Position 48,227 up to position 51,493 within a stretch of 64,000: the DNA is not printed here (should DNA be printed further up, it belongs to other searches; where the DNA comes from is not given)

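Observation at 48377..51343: Single-ORF fusion of a Wzx flippase and a GT4 glycosyltransferase through a tandem-repeat linker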

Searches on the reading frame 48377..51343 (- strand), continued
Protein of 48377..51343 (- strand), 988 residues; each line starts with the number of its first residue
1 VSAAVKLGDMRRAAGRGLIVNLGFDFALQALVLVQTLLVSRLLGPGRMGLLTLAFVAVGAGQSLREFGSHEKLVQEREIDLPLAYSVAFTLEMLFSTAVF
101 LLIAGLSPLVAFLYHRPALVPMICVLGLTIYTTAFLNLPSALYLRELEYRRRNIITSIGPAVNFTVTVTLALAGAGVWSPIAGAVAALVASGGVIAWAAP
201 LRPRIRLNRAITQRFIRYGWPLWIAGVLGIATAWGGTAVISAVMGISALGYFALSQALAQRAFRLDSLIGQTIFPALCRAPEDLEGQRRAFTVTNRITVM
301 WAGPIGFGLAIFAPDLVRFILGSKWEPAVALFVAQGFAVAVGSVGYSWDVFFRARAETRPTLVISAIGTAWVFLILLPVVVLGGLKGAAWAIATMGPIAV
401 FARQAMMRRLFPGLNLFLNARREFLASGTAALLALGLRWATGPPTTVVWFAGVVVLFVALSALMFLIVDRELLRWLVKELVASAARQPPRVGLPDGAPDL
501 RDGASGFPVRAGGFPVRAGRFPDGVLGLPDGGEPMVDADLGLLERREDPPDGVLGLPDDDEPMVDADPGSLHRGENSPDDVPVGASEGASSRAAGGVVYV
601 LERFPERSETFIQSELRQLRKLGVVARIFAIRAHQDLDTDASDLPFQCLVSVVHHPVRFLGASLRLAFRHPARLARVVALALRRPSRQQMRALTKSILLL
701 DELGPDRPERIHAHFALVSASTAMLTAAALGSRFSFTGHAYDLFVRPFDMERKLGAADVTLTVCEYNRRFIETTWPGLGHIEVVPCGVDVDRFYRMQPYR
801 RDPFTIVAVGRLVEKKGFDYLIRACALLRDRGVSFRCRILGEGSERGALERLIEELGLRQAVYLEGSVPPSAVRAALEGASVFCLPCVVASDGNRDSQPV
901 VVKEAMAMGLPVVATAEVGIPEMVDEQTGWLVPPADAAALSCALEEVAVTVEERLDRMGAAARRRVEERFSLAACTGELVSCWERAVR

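Call 63: fold_search(model_id=the predicted structure, library=pdb)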
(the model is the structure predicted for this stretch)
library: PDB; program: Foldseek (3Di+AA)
matches with E <= 10: 843; with E <= 0.001: 404
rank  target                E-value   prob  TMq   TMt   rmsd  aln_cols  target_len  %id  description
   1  7qsg_A                1.1e-13  1.00  0.31  0.77   5.5       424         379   21  Methylmannose polysaccharide mannosyltransferase from M. hassiacum (released 2023-01-25)
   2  3oka_A                4.3e-13  1.00  0.32  0.79   3.6       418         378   20  Crystal structure of Corynebacterium glutamicum PimB' in complex with GDP-Man (triclinic crystal form) (released 2010-09-15)
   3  6tvp_B                8.3e-13  1.00  0.30  0.72   5.6       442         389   19  Structure of Mycobacterium smegmatis alpha-maltose-1-phosphate synthase GlgM (released 2020-04-22)
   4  3c4q_A                1.1e-12  1.00  0.32  0.75   4.8       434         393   21  Structure of the retaining glycosyltransferase MshA : The first step in mycothiol biosynthesis. Organism : Corynebacte (released 2008-04-01)
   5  3c4q_B                1.4e-12  1.00  0.32  0.76   4.5       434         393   21  Structure of the retaining glycosyltransferase MshA : The first step in mycothiol biosynthesis. Organism : Corynebacte (released 2008-04-01)
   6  6tvp_A                1.5e-12  1.00  0.31  0.75   5.0       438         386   19  Structure of Mycobacterium smegmatis alpha-maltose-1-phosphate synthase GlgM (released 2020-04-22)
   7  3c48_B                1.7e-12  1.00  0.21  0.48  10.6       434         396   20  Structure of the retaining glycosyltransferase MshA: The first step in mycothiol biosynthesis. Organism: Corynebacteri (released 2008-03-25)
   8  3c48_A                2.4e-12  1.00  0.21  0.47  11.0       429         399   20  Structure of the retaining glycosyltransferase MshA: The first step in mycothiol biosynthesis. Organism: Corynebacteri (released 2008-03-25)
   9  6kih_A                2.5e-12  1.00  0.31  0.73   5.7       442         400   16  Sucrose-phosphate synthase (tll1590) from Thermosynechococcus elongatus (released 2020-05-27)
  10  6n1x                  2.9e-12  1.00  0.32  0.81   4.5       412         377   15  BshA from Staphylococcus aureus complexed with UDP and N-acetylglucosamine (released 2019-08-21)
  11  6d9t                  2.9e-12  1.00  0.31  0.78   5.1       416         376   15  BshA from Staphylococcus aureus complexed with UDP (released 2019-05-08)
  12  3mbo_F                3.4e-12  1.00  0.31  0.78   5.2       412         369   17  Crystal Structure of the Glycosyltransferase BaBshA bound with UDP and L-malate (released 2010-09-29)
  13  2jjm_A                4.5e-12  1.00  0.32  0.83   4.3       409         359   18  Crystal Structure of a family GT4 glycosyltransferase from Bacillus anthracis ORF BA1558. (released 2008-08-05)
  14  6kih_B                4.8e-12  1.00  0.32  0.76   5.2       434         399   17  Sucrose-phosphate synthase (tll1590) from Thermosynechococcus elongatus (released 2020-05-27)
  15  3mbo_C                5.6e-12  1.00  0.32  0.79   3.9       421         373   16  Crystal Structure of the Glycosyltransferase BaBshA bound with UDP and L-malate (released 2010-09-29)
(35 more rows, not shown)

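Call 64: search_protein_families(library=pfam, proteins=[P0094, P0126, P0039, P0074, P0028, P0075, P0092, P0108, P0113, P0143], max_evalue=0.0001)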
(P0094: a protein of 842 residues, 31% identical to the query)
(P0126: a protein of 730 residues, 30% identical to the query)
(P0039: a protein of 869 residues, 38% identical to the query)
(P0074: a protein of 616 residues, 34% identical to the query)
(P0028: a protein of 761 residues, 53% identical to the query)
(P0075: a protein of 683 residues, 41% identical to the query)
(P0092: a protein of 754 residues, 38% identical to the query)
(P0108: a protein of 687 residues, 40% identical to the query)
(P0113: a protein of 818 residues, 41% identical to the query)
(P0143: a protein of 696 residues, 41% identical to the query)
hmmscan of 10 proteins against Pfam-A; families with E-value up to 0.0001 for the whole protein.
P0094 (842 aa): 5 families
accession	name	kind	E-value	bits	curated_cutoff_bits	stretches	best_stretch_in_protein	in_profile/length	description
PF13440.11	Polysacc_synt_3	-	3e-40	138.8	23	1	386-674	3-292/293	Polysaccharide biosynthesis protein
PF00535.33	Glycos_transf_2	-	7.8e-18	65.4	23.3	1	7-127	1-124/168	Glycosyl transferase family 2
PF13641.12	Glyco_tranf_2_3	-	8e-14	52.6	27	1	4-243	1-226/230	Glycosyltransferase like family 2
PF13506.12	Glyco_transf_21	-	5.4e-08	32.9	21.7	1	80-232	28-160/174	Glycosyl transferase family 21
PF13632.12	Glyco_trans_2_3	-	1.3e-06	28.8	27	1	173-247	72-142/198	Glycosyl transferase family group 2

P0126 (730 aa): 2 families
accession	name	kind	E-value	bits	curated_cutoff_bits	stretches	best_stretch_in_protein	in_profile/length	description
PF13440.11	Polysacc_synt_3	-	2.1e-39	136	23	1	43-333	1-292/293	Polysaccharide biosynthesis protein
PF01943.22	Polysacc_synt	-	1.2e-13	51.6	28.2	1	20-281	2-270/274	Polysaccharide biosynthesis protein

P0039 (869 aa): 3 families
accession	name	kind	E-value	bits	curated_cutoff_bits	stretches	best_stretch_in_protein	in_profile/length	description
PF13440.11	Polysacc_synt_3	-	6.5e-41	140.9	23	1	43-334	1-292/293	Polysaccharide biosynthesis protein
PF01943.22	Polysacc_synt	-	4.6e-16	59.5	28.2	1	20-282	2-270/274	Polysaccharide biosynthesis protein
PF24684.1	Vgb_lyase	-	4.7e-07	29.3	50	0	535-626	87-179/290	Virginiamycin B lyase family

P0074 (616 aa): 2 families
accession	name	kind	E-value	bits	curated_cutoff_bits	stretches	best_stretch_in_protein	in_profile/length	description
PF13440.11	Polysacc_synt_3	-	2.4e-41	142.4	23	1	167-456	1-290/293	Polysaccharide biosynthesis protein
PF01943.22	Polysacc_synt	-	1e-15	58.4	28.2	1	145-389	3-252/274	Polysaccharide biosynthesis protein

P0028 (761 aa): 7 families
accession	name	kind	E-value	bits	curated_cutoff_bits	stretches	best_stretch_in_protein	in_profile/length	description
PF00535.33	Glycos_transf_2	-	2.1e-33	116.1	23.3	1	416-542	1-129/168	Glycosyl transferase family 2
PF13692.12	Glyco_trans_1_4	-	2.9e-29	102.6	27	1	210-354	2-140/142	Glycosyl transferases group 1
PF00534.26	Glycos_transf_1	-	3.2e-26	92.3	26.4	1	207-370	13-171/172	Glycosyl transferases group 1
PF13641.12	Glyco_tranf_2_3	-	8.9e-20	72.1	27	1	414-618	2-215/230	Glycosyltransferase like family 2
PF10111.15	Glyco_tranf_2_2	-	1.3e-11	45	27.3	1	416-516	1-106/276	Glycosyltransferase like family 2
PF13439.12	Glyco_transf_4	-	3.6e-10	40.6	28.5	1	16-197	5-169/170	Glycosyltransferase Family 4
PF13524.12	Glyco_trans_1_2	-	4.3e-07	30.4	25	1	239-386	13-143/144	Glycosyl transferase-like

P0075 (683 aa): 11 families
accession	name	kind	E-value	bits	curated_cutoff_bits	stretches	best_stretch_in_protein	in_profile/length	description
PF00534.26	Glycos_transf_1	-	1.6e-32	112.9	26.4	1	201-373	5-172/172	Glycosyl transferases group 1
PF13692.12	Glyco_trans_1_4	-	1.9e-29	103.2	27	1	212-357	2-141/142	Glycosyl transferases group 1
PF08241.18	Methyltransf_11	-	3.6e-19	69.6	21.2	1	465-564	1-94/95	Methyltransferase domain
PF13649.12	Methyltransf_25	-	3.3e-18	66.6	27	1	465-561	2-97/97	Methyltransferase domain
PF13439.12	Glyco_transf_4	-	1.2e-14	55.1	28.5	1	15-199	5-170/170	Glycosyltransferase Family 4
PF13489.12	Methyltransf_23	-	5.2e-13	49.5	27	1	460-624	22-160/164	Methyltransferase domain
PF08242.18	Methyltransf_12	-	2.2e-11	44.8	30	1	465-563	1-98/98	Methyltransferase domain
PF13847.12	Methyltransf_31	-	9.4e-11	42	27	1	461-568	4-112/145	Methyltransferase domain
PF02353.26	CMAS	-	7.2e-09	35.8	27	1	452-569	54-168/273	Mycolic acid cyclopropane synthetase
PF13524.12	Glyco_trans_1_2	-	2.5e-08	34.4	25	1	229-388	5-143/144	Glycosyl transferase-like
PF01209.24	Ubie_methyltran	-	1.1e-05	25.4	20.1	1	452-623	39-213/233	ubiE/COQ5 methyltransferase family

P0092 (754 aa): 5 families
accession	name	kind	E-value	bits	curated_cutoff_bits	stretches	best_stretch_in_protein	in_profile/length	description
PF00534.26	Glycos_transf_1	-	2.9e-30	105.5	26.4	1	569-733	12-171/172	Glycosyl transferases group 1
PF13692.12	Glyco_trans_1_4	-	1.3e-26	94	27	1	573-715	2-138/142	Glycosyl transferases group 1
PF01522.26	Polysacc_deac_1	-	9.7e-26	90.6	23.1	2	55-171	3-72/124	Polysaccharide deacetylase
PF13439.12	Glyco_transf_4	-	4.4e-12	46.8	28.5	1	370-555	5-168/170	Glycosyltransferase Family 4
PF13477.12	Glyco_trans_4_2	-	2.8e-05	24.7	23.4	0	357-403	1-43/139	Glycosyl transferase 4-like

P0108 (687 aa): 6 families
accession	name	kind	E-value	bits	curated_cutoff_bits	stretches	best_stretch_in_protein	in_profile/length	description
PF00534.26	Glycos_transf_1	-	6.6e-32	110.8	26.4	1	210-369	15-171/172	Glycosyl transferases group 1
PF13692.12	Glyco_trans_1_4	-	1.5e-28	100.2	27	1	212-355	3-141/142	Glycosyl transferases group 1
PF05050.19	Methyltransf_21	-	3.2e-24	86.4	22.7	1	523-673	1-172/173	Methyltransferase FkbM domain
PF13439.12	Glyco_transf_4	-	1e-11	45.6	28.5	1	15-198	7-167/170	Glycosyltransferase Family 4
PF13524.12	Glyco_trans_1_2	-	7.2e-10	39.4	25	1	240-379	14-137/144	Glycosyl transferase-like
PF02475.24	TRM5-TYW2_MTfase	-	3.6e-06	27.5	28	1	516-577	35-94/164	TRM5/TYW2 methyltransferase domain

P0113 (818 aa): 6 families
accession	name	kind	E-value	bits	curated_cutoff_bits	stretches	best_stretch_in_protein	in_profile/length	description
PF00534.26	Glycos_transf_1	-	9e-42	143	26.4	1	623-788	11-172/172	Glycosyl transferases group 1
PF13692.12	Glyco_trans_1_4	-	2.7e-36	125.4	27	1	627-773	2-141/142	Glycosyl transferases group 1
PF13439.12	Glyco_transf_4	-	4e-12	46.9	28.5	1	464-614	37-168/170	Glycosyltransferase Family 4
PF13579.12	Glyco_trans_4_4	-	4.3e-10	40.6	29.7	1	443-611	15-158/158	Glycosyl transferase 4-like domain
PF13524.12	Glyco_trans_1_2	-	6.2e-10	39.6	25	1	659-801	16-141/144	Glycosyl transferase-like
PF20706.3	GT4-conflict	-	3.3e-05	23.5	26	1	603-801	172-384/385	Family 4 Glycosyltransferase in conflict systems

P0143 (696 aa): 7 families
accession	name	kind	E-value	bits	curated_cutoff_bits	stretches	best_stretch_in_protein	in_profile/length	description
PF13692.12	Glyco_trans_1_4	-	1.5e-25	90.6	27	1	490-636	2-141/142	Glycosyl transferases group 1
PF00534.26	Glycos_transf_1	-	3.5e-23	82.5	26.4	1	489-650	15-170/172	Glycosyl transferases group 1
PF13632.12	Glyco_trans_2_3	-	2.2e-08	34.6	27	1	75-245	1-182/198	Glycosyl transferase family group 2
PF13641.12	Glyco_tranf_2_3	-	3.5e-08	34.2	27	1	32-208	38-226/230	Glycosyltransferase like family 2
PF00535.33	Glycos_transf_2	-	2.7e-07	31.1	23.3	1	20-154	20-164/168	Glycosyl transferase family 2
PF13524.12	Glyco_trans_1_2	-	1.6e-05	25.3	25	1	542-667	27-143/144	Glycosyl transferase-like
PF20706.3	GT4-conflict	-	5.4e-05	22.8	26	0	460-614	166-323/385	Family 4 Glycosyltransferase in conflict systems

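Call 72: list_cluster_members(proteins=[P0001, P0002])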
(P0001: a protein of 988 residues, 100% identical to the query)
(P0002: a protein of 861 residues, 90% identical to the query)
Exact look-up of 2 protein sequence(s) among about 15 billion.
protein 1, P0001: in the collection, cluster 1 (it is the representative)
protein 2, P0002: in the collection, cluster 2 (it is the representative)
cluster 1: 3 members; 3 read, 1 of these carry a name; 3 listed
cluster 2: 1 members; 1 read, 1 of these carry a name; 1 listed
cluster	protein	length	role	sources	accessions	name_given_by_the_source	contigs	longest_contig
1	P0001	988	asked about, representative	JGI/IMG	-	-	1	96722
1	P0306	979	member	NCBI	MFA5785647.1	MAG: oligosaccharide flippase family protein [Actinomycetota bacterium]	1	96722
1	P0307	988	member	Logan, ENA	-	-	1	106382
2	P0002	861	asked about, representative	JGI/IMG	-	glycosyltransferase involved in cell wall biosynthesis/O-antigen/teichoic acid export ...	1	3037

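Call 80: search_protein_families(library=pfam, proteins=[P0003], max_evalue=1)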
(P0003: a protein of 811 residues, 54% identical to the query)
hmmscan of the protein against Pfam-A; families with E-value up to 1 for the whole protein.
P0003 (811 aa): 5 families
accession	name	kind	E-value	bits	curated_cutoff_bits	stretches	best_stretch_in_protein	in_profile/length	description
PF13440.11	Polysacc_synt_3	-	9.4e-54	183.1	23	1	39-328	3-292/293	Polysaccharide biosynthesis protein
PF01943.22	Polysacc_synt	-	2.2e-14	54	28.2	1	15-277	3-271/274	Polysaccharide biosynthesis protein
PF24684.1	Vgb_lyase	-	6.1e-13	48.7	50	2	526-686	86-252/290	Virginiamycin B lyase family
PF08450.18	SGL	-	0.0028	17.8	26.3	1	723-793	169-236/246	SMP-30/Gluconolactonase/LRE-like region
PF18940.5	DUF5687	-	0.7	9.6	33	1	38-147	124-232/484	Family of unknown function (DUF5687)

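Call 84: find_encoding_contigs(protein=P0013, flank=3500, max_places=1)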
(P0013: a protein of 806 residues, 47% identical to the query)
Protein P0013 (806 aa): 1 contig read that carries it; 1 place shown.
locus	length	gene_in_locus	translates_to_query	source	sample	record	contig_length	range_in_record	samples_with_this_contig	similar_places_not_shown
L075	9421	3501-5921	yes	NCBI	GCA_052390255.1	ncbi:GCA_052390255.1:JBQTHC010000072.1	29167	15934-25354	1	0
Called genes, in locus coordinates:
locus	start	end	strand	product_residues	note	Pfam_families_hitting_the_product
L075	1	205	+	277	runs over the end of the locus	PF00685:Sulfotransfer_1 (weak), PF13469:Sulfotransfer_3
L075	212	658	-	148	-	-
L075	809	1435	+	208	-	PF00132:Hexapep (weak)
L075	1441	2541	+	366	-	PF13439:Glyco_transf_4, PF13579:Glyco_trans_4_4, PF20706:GT4-conflict, PF00534:Glycos_transf_1, PF13692:Glyco_trans_1_4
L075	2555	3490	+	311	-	PF00535:Glycos_transf_2, PF13641:Glyco_tranf_2_3, PF13632:Glyco_trans_2_3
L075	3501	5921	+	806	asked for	PF01943:Polysacc_synt, PF13440:Polysacc_synt_3, PF01436:NHL (faint), PF08450:SGL (faint), PF24684:Vgb_lyase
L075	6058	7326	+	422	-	-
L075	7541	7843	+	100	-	-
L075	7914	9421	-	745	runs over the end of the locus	PF18072:FGAR-AT_linker, PF00586:AIRS, PF02769:AIRS_C, PF00586:AIRS, PF02769:AIRS_C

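Call 85: find_encoding_contigs(protein=P0017, flank=3500, max_places=1)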
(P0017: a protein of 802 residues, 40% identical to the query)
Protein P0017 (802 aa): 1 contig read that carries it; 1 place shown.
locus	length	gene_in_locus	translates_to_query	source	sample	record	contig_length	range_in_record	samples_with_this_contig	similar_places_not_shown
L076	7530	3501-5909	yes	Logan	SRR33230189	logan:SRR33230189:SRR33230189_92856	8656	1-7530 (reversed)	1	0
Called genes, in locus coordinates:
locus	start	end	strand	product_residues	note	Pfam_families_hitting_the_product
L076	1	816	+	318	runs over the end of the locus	PF00535:Glycos_transf_2, PF13641:Glyco_tranf_2_3, PF13632:Glyco_trans_2_3 (faint)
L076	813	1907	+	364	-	PF13439:Glyco_transf_4, PF13579:Glyco_trans_4_4, PF20706:GT4-conflict, PF00534:Glycos_transf_1, PF13692:Glyco_trans_1_4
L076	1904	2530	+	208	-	PF14602:Hexapep_2 (faint), PF00132:Hexapep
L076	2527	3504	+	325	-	PF00535:Glycos_transf_2, PF13641:Glyco_tranf_2_3, PF10111:Glyco_tranf_2_2 (faint), PF13632:Glyco_trans_2_3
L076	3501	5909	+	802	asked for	PF01943:Polysacc_synt, PF13440:Polysacc_synt_3, PF24684:Vgb_lyase (faint)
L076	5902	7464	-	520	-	-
